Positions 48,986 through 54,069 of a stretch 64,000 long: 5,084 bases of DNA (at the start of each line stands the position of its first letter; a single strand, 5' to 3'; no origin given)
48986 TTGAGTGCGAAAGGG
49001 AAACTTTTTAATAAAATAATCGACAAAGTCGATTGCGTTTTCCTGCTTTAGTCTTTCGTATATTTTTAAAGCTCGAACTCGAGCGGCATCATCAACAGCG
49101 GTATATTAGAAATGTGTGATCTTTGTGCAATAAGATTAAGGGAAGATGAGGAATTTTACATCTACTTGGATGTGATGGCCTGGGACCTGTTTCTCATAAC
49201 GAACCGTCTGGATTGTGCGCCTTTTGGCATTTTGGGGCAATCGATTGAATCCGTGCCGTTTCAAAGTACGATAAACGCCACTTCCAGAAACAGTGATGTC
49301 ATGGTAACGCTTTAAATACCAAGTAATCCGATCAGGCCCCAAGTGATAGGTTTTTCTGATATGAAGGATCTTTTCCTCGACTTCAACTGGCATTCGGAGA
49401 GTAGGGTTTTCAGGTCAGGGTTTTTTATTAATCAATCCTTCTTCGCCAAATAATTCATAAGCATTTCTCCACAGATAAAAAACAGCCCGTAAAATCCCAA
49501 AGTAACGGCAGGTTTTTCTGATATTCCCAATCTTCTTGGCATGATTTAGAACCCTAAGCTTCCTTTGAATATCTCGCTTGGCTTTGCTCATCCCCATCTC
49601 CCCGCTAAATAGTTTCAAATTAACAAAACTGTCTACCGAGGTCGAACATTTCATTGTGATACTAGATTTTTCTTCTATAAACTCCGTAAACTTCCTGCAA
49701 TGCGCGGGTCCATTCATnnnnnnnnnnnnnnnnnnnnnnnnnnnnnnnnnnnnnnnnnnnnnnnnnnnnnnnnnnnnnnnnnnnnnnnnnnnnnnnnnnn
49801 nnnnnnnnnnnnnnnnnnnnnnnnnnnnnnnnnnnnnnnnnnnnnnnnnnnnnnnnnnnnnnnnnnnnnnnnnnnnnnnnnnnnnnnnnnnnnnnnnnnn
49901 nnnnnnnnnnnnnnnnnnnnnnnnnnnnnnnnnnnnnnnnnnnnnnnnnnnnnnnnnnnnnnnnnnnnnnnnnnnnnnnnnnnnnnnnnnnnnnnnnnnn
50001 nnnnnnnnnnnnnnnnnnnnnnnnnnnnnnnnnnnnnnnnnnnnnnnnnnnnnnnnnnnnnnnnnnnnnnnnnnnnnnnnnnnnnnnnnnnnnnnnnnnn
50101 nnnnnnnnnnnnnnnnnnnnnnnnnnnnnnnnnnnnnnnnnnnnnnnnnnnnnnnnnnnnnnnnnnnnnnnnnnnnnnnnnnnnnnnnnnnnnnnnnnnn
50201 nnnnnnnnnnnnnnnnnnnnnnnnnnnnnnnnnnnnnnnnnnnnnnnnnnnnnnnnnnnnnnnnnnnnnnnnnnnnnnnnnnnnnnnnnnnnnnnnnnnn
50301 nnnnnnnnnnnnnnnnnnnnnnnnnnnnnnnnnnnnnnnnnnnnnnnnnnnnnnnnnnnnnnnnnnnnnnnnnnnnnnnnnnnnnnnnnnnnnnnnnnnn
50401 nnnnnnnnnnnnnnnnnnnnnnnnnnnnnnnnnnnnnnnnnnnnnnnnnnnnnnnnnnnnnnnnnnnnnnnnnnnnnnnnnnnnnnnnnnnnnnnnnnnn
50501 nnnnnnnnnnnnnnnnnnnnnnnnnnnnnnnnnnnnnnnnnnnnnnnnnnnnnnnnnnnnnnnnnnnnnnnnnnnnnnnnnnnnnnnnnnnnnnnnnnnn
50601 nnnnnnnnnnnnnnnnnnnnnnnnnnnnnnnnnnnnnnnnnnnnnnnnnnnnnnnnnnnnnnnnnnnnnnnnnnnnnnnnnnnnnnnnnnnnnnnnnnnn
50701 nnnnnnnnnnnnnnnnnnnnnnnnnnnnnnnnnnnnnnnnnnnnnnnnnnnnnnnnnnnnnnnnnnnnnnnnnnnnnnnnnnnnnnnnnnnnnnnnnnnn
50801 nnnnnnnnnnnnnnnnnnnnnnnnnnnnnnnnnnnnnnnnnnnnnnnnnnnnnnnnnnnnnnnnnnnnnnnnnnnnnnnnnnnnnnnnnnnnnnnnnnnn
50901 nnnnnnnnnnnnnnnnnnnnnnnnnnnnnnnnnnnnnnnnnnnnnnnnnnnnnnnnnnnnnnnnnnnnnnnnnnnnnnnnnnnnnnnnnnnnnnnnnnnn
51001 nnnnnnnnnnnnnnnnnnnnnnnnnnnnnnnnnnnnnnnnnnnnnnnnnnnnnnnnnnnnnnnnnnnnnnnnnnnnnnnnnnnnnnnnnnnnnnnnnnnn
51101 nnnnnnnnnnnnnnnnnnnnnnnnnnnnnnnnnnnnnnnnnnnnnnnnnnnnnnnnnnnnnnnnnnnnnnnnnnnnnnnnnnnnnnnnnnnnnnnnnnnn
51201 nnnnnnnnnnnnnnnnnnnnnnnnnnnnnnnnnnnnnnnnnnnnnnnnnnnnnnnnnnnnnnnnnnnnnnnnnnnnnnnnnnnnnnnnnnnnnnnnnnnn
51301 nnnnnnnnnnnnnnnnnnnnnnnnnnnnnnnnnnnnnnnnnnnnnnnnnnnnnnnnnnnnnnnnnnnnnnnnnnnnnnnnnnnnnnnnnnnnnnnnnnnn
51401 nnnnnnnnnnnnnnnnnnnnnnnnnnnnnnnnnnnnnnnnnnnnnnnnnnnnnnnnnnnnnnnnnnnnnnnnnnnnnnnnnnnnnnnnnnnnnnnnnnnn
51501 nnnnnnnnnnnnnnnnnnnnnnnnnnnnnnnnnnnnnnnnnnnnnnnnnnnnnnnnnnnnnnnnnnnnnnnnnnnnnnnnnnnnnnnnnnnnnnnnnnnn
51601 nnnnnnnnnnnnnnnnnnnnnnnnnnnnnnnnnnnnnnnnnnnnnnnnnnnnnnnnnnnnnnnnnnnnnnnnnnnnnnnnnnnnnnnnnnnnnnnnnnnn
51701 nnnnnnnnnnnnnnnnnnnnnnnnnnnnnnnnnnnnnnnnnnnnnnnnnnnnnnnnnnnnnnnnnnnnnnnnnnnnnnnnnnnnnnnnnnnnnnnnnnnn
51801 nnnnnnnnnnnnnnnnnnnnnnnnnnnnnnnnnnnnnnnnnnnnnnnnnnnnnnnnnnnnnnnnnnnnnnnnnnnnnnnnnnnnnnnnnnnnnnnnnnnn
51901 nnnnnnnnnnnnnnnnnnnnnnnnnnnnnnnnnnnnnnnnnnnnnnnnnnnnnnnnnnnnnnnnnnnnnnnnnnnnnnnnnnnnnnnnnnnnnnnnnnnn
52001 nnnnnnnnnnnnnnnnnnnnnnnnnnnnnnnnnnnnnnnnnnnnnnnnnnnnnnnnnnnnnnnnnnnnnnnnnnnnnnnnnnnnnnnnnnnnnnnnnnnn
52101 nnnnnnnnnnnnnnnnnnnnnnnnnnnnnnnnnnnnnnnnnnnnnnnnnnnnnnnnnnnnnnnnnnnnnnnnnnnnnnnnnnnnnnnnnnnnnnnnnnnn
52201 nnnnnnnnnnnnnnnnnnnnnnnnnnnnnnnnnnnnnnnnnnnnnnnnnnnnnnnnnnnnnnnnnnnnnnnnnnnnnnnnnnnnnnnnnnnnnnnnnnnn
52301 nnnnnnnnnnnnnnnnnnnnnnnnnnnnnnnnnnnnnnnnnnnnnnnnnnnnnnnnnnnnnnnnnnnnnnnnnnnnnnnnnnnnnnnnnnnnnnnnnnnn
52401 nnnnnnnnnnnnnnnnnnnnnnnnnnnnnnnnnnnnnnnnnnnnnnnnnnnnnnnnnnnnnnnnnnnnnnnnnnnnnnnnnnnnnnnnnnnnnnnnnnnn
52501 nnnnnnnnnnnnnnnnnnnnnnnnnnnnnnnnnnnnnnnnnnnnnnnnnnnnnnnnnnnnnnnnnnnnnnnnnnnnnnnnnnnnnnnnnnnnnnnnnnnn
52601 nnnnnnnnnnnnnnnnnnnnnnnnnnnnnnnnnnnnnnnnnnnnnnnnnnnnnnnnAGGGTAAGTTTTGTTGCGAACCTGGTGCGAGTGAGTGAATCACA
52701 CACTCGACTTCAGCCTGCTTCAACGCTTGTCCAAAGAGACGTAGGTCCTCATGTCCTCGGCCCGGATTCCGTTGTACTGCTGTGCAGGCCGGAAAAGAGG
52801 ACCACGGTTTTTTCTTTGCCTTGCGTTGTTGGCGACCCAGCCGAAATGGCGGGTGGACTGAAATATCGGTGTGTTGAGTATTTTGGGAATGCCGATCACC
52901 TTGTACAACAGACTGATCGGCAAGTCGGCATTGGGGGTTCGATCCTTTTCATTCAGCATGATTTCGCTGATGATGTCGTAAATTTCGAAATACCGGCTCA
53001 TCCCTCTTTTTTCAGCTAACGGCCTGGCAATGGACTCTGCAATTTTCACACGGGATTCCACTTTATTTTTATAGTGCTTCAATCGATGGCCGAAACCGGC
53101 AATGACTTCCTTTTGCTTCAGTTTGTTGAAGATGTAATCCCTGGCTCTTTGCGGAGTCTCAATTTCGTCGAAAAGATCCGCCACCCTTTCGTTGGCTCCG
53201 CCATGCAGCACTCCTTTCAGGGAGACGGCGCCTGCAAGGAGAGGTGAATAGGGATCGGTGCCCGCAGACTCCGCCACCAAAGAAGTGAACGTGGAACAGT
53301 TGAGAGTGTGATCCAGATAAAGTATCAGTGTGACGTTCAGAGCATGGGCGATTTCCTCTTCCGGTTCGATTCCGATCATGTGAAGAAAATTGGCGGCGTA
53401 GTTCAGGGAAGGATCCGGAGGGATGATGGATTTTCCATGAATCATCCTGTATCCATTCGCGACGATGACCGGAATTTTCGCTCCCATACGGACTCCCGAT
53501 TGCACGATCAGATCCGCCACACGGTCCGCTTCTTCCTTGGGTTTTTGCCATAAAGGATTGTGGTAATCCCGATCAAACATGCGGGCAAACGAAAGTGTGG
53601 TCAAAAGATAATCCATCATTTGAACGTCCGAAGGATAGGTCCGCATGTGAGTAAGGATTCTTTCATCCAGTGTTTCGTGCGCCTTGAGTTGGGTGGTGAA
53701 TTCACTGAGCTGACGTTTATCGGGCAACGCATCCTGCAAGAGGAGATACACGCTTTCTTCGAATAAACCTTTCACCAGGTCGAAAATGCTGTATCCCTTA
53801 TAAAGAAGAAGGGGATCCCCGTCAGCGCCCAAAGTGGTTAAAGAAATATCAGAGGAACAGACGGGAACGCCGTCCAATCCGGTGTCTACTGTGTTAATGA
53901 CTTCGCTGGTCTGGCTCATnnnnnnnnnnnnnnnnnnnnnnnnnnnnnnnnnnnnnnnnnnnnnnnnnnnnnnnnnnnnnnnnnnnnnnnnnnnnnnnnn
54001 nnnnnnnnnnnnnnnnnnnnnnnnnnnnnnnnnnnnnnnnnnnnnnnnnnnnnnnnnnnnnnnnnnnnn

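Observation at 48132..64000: Compositionally distinct block starts at the 3' end of tRNA-Lys and runs off the window: a likely genomic island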

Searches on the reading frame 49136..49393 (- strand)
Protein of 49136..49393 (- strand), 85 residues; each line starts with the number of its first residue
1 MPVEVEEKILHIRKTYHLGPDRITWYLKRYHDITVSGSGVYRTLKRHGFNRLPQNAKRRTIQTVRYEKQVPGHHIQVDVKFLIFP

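Call 7: search_protein_families(library=pfam, proteins=[window:49136-49393:-], max_evalue=0.01)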
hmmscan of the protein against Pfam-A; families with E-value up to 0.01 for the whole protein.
window:49136-49393:- (85 aa): 2 families
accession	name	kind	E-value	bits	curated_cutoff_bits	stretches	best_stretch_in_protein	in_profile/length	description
PF13592.12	HTH_33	-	0.00014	21.8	25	1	22-50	9-37/60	Winged helix-turn helix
PF13565.12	HTH_32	-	0.00068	20.6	33.7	1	2-44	30-73/73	Homeodomain-like domain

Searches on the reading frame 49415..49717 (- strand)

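Call 7: search_protein_families(library=pfam, proteins=[window:49415-49717:-], max_evalue=0.01)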
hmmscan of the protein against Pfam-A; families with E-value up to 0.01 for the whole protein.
window:49415-49717:- (100 aa): 3 families
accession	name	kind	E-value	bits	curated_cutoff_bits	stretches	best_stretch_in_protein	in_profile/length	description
PF13518.12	HTH_28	-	8.5e-07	29.4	25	1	52-99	1-48/52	Helix-turn-helix domain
PF13384.12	HTH_23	-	1.5e-05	25.1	24.6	1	49-96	3-50/50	Homeodomain-like domain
PF13551.12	HTH_29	-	0.0025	18.3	28.1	1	52-99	1-47/64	Winged helix-turn helix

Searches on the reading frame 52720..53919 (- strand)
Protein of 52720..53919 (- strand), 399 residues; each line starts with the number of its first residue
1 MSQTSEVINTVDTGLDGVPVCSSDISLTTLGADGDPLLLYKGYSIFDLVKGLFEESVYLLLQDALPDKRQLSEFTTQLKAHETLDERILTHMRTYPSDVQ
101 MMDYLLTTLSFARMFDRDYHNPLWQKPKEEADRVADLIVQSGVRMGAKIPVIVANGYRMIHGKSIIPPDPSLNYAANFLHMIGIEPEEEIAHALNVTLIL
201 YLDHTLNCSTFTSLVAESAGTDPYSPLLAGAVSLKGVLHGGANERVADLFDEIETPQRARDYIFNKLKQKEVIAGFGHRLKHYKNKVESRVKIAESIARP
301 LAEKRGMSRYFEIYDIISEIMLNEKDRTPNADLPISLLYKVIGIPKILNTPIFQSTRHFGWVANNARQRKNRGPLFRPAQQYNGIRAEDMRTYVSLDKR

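Call 5: search_protein_families(library=pfam, proteins=[window:52720-53919:-])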
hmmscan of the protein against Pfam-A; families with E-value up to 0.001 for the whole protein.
window:52720-53919:- (399 aa): 1 family
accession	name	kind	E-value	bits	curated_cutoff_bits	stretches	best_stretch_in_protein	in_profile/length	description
PF00285.26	Citrate_synt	-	1.1e-89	301.4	27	1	14-379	1-357/357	Citrate synthase, C-terminal domain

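Call 11: find_encoding_contigs(protein=window:52720-53919:-, flank=10000, max_places=6)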
Protein window:52720-53919:- (399 aa): no gene with exactly this product is on record in the collection.

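Call 48: search_protein_families(library=ncbifam, proteins=[window:52720-53919:-], max_evalue=1e-10)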
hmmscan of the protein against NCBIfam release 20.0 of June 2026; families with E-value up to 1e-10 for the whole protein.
window:52720-53919:- (399 aa): 18 families
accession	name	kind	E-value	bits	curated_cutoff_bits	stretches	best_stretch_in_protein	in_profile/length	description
TIGR01800.1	cit_synth_II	subfamily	3e-86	289.5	421.3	1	14-399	2-368/368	2-methylcitrate synthase/citrate synthase II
NF010636.0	PRK14033.1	equivalog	7.3e-77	258.7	479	1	8-387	6-369/376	bifunctional 2-methylcitrate synthase/citrate synthase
NF010639.0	PRK14036.1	equivalog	5.1e-75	252.5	502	1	11-399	6-378/379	citrate synthase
NF010638.0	PRK14035.1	equivalog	4.9e-71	239.5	572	1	12-399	5-372/372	citrate synthase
NF041301.1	Cit_synth_Halo_CitZ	equivalog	1.8e-69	234.6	550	1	10-399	4-379/379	citrate synthase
NF010637.0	PRK14034.1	equivalog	3.1e-68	230.4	594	1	10-399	2-371/372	citrate synthase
NF009004.0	PRK12349.1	equivalog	1e-62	212.1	508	1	12-387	8-368/372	citrate synthase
NF009006.1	PRK12351.1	equivalog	7.2e-62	208.9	550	1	21-399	14-376/376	bifunctional 2-methylcitrate synthase/citrate synthase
NF041157.1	Cit_synThplmales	equivalog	2.8e-60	204.4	590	1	10-399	3-376/377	citrate synthase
NF004126.0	PRK05614.1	equivalog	6.5e-58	196.2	505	1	8-391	42-425/430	citrate synthase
NF010640.0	PRK14037.1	subfamily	2.7e-51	174.6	504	1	10-399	3-377/377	citrate synthase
TIGR01798.1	cit_synth_I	equivalog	1.3e-49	169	485.15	1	9-389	30-411/412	citrate synthase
NF010635.0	PRK14032.1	subfamily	3.1e-46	157.8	426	1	38-399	69-448/448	citrate synthase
NF009005.0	PRK12350.1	subfamily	1.1e-33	117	332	1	11-390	4-355/366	citrate synthase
NF007128.0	PRK09569.1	subfamily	1.1e-29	103.3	344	1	11-380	38-421/437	citrate (Si)-synthase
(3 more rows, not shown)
